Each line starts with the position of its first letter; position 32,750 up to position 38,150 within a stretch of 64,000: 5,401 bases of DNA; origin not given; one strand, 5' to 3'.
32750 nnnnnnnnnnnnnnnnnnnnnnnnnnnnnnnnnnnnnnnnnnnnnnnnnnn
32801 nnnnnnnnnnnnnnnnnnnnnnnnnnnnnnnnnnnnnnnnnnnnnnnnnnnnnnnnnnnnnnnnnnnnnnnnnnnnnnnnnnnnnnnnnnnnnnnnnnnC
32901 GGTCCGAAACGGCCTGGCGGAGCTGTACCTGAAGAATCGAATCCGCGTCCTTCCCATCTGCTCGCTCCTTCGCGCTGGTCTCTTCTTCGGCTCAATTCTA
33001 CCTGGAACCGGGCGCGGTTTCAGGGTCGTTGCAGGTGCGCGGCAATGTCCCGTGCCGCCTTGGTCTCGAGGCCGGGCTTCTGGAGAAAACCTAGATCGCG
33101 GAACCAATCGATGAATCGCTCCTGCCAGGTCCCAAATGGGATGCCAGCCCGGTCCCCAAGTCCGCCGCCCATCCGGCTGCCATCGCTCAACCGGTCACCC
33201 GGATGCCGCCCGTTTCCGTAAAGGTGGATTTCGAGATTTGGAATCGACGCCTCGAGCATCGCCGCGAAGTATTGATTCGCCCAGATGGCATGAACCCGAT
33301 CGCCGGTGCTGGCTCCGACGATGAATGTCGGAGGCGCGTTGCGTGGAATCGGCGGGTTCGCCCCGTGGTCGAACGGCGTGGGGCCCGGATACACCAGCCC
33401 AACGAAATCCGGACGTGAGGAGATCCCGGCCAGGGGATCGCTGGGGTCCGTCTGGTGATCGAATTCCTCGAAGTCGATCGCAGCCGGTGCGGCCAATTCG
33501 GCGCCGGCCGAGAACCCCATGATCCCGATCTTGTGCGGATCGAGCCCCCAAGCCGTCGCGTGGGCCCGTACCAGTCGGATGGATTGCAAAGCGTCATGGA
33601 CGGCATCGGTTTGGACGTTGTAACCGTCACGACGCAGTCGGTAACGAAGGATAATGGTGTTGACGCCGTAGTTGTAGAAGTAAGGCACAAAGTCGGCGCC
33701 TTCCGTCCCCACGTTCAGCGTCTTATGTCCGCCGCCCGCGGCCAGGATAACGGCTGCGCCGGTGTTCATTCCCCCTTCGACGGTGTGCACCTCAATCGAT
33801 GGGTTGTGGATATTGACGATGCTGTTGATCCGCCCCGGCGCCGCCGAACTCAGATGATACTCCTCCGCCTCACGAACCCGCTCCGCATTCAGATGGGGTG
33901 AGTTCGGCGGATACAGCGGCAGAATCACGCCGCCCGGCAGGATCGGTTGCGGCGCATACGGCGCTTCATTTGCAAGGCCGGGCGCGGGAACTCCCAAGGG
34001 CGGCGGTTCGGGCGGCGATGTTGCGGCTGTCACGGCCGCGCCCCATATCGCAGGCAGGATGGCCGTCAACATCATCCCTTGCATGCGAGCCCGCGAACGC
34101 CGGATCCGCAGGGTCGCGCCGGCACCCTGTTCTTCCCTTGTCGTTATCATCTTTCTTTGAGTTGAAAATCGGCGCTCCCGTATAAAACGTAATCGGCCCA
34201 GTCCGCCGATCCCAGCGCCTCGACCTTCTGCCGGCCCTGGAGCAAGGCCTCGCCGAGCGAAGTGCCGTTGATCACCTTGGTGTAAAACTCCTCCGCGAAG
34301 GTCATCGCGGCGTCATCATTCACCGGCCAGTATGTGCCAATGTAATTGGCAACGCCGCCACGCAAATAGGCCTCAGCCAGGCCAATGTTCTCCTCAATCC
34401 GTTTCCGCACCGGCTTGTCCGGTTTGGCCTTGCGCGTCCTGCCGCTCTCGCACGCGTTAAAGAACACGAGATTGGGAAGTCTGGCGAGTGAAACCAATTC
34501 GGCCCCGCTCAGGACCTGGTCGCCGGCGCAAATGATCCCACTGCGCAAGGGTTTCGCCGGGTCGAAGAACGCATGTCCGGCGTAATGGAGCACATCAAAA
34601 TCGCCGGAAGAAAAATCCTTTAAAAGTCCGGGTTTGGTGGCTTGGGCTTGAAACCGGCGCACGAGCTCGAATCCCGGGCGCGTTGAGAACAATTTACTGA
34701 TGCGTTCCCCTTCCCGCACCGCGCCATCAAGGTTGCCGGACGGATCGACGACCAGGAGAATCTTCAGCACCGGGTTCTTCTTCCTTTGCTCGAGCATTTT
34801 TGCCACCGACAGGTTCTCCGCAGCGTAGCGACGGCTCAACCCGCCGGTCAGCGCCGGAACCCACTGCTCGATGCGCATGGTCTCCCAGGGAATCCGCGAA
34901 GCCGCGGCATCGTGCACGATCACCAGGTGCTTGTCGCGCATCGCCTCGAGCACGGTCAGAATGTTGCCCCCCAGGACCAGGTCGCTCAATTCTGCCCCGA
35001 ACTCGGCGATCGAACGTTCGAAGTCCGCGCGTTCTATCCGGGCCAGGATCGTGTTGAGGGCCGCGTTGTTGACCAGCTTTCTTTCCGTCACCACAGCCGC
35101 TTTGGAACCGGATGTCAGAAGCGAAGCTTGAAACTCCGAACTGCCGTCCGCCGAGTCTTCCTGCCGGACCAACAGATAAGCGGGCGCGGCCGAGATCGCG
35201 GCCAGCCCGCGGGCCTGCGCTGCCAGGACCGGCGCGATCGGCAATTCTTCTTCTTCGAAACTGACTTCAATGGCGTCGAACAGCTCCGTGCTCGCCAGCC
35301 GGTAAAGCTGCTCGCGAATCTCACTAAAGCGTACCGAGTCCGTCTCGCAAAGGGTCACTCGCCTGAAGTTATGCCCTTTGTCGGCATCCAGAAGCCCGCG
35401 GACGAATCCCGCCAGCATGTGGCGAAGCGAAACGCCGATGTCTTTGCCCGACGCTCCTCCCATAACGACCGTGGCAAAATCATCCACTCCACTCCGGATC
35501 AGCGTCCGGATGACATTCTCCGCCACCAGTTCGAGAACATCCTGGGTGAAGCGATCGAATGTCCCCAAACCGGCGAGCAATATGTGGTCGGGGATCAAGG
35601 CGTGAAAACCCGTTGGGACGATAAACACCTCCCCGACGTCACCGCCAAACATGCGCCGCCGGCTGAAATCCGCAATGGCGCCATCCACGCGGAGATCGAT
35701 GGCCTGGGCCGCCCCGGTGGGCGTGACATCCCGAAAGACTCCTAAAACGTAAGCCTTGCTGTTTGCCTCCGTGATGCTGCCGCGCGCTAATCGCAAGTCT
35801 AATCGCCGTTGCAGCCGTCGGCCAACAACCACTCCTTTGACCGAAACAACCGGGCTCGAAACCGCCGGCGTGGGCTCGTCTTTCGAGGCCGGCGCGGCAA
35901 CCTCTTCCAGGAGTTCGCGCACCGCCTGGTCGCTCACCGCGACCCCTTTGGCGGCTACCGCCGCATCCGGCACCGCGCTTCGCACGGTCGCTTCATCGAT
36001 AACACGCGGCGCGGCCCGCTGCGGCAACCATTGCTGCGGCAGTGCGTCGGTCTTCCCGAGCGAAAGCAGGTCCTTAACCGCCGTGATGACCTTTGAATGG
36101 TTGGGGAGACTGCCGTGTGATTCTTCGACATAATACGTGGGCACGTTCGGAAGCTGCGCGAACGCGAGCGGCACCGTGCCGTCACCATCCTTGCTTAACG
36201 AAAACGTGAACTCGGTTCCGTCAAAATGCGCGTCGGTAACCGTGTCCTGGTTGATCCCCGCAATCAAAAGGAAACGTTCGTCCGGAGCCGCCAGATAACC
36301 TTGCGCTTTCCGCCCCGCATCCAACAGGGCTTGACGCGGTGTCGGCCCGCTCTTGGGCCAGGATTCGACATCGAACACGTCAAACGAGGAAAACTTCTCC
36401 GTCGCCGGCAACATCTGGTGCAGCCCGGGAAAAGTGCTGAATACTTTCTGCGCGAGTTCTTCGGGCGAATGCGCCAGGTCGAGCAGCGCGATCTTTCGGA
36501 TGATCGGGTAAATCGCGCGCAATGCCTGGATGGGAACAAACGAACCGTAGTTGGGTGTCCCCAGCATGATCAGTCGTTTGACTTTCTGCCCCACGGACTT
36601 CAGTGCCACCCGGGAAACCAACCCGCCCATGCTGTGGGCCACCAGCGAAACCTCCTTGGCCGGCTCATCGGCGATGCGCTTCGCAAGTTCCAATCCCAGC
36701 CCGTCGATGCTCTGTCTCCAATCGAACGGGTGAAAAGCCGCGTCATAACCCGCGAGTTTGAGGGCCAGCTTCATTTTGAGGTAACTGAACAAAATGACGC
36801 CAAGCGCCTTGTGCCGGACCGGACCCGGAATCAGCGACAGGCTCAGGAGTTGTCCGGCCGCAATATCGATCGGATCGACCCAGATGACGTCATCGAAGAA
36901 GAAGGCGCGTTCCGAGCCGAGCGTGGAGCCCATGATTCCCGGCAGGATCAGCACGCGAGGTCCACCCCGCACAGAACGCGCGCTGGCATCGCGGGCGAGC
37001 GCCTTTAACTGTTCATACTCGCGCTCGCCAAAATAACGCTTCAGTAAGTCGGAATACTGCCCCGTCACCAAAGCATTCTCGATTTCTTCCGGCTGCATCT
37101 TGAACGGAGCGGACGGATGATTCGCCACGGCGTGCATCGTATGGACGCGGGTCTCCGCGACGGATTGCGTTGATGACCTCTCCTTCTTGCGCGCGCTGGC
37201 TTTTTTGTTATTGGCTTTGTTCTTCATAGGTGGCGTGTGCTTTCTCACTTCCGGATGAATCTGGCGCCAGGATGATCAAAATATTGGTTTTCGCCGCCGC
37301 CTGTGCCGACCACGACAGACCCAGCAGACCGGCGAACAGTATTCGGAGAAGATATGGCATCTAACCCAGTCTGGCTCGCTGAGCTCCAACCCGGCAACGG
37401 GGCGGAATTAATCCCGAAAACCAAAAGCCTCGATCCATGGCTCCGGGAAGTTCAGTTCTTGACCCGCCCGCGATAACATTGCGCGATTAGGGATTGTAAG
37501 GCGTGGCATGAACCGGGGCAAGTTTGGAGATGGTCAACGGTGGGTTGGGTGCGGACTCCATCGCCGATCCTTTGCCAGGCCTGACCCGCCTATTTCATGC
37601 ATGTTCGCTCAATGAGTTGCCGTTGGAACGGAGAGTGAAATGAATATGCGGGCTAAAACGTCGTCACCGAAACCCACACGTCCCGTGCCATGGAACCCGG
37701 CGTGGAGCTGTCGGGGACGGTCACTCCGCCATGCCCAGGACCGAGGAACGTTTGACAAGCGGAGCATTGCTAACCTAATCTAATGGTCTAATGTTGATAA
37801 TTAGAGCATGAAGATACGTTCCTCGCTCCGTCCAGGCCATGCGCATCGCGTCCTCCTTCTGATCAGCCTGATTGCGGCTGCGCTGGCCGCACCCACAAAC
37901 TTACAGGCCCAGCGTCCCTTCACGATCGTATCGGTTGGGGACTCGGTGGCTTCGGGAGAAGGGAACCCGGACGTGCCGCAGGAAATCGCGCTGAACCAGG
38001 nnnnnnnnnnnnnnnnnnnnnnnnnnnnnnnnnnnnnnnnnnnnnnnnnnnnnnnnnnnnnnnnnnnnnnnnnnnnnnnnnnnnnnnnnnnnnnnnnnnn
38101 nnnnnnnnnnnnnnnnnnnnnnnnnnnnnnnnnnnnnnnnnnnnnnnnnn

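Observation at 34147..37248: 1033-aa fusion of an LCAT-like lipase, a macro-like domain and a CHAT protease, translationally coupled to a secreted esterase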

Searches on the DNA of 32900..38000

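Call 49: search_rna_families(source=window, start=32900, end=38000, threshold=evalue, max_evalue=1)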
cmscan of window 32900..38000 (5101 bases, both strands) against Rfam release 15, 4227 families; matches with E-value up to 1: 1.
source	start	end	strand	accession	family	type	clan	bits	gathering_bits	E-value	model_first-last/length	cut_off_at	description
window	33656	33722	-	RF00468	HCV_SLVII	Cis-reg;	-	21.2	63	0.24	1-70/70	no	Hepatitis C virus stem-loop VII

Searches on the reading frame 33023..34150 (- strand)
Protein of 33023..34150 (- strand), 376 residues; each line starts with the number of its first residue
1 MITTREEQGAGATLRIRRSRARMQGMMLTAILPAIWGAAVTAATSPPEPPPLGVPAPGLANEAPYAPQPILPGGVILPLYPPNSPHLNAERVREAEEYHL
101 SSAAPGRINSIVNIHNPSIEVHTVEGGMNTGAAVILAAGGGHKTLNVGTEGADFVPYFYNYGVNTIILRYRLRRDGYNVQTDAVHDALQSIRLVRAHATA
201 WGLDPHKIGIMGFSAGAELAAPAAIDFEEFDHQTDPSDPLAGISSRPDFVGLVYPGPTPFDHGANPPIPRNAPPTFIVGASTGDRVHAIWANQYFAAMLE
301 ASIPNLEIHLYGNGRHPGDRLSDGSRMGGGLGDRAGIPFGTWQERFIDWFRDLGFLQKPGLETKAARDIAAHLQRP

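Call 6: search_protein_families(library=pfam, proteins=[window:33023-34150:-], max_evalue=1)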
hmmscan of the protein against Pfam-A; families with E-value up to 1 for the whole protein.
window:33023-34150:- (376 aa): 6 families
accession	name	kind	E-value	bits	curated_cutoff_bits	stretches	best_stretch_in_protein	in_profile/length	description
PF20434.5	BD-FAE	-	9.3e-11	42.1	26.8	1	133-233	15-118/215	BD-FAE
PF07859.19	Abhydrolase_3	-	6.5e-07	29.7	25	1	182-257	47-110/210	alpha/beta hydrolase fold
PF00135.34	COesterase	-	0.022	14.2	27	1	184-220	161-197/515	Carboxylesterase family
PF03959.19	FSH1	-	0.041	14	21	1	187-234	85-129/211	Serine hydrolase (FSH1)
PF00326.27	Peptidase_S9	-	0.13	12.2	22.6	0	200-223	58-81/213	Prolyl oligopeptidase family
PF10503.15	Esterase_PHB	-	0.14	11.8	23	0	186-227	77-118/219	Esterase PHB depolymerase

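Call 7: search_protein_families(library=ncbifam, proteins=[window:33023-34150:-], max_evalue=1)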
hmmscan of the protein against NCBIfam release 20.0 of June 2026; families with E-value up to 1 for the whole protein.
window:33023-34150:- (376 aa): 10 families
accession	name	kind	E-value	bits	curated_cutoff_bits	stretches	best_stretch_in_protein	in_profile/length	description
NF041902.1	pecacetest_PaeX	equivalog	1.3e-29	103.2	550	2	110-255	56-198/318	pectin acetylesterase PaeX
NF042968.1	AcxylEst_AxeA1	equivalog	2.5e-20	72.3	700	1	128-222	45-136/459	acetylxylan esterase AxeA1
NF052620.1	AryltfaseLP1002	equivalog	4.2e-15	55.8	300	2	127-221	28-121/265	lp_1002 family arylesterase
NF058653.1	LipP1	equivalog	0.00015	20.8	350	1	182-225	120-163/300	LipP1 family hormone-sensitive lipase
NF033149.0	CHL_hydrolase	equivalog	0.0012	17.8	500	1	131-226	75-168/310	chloramphenicol hydrolase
NF007547.0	PRK10162.1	equivalog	0.0042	16.1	389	1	133-229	86-180/321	acetyl esterase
NF052354.1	EstLipQMycob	equivalog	0.0061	15.2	700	1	184-230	216-262/418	esterase LipQ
NF058651.1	GESAG_HSLs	subfamily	0.0099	15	430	1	110-229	45-159/296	GESAG motif subfamily hormone-sensitive lipase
NF050058.1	e_dPHAscl_type1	hypoth_equivalog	0.012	15.1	150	1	181-224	79-122/276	extracellular catalytic domain type 1 short-chain-length polyhydroxyalkanoate depolymerase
NF033523.0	lasso_peptidase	equivalog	0.055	12.2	400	1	194-226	482-514/638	Atxe2 family lasso peptide isopeptidase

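Call 8: search_protein_families(library=padloc, proteins=[window:33023-34150:-], max_evalue=1)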
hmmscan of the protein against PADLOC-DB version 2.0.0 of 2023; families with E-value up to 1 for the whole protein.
window:33023-34150:- (376 aa): 0 families
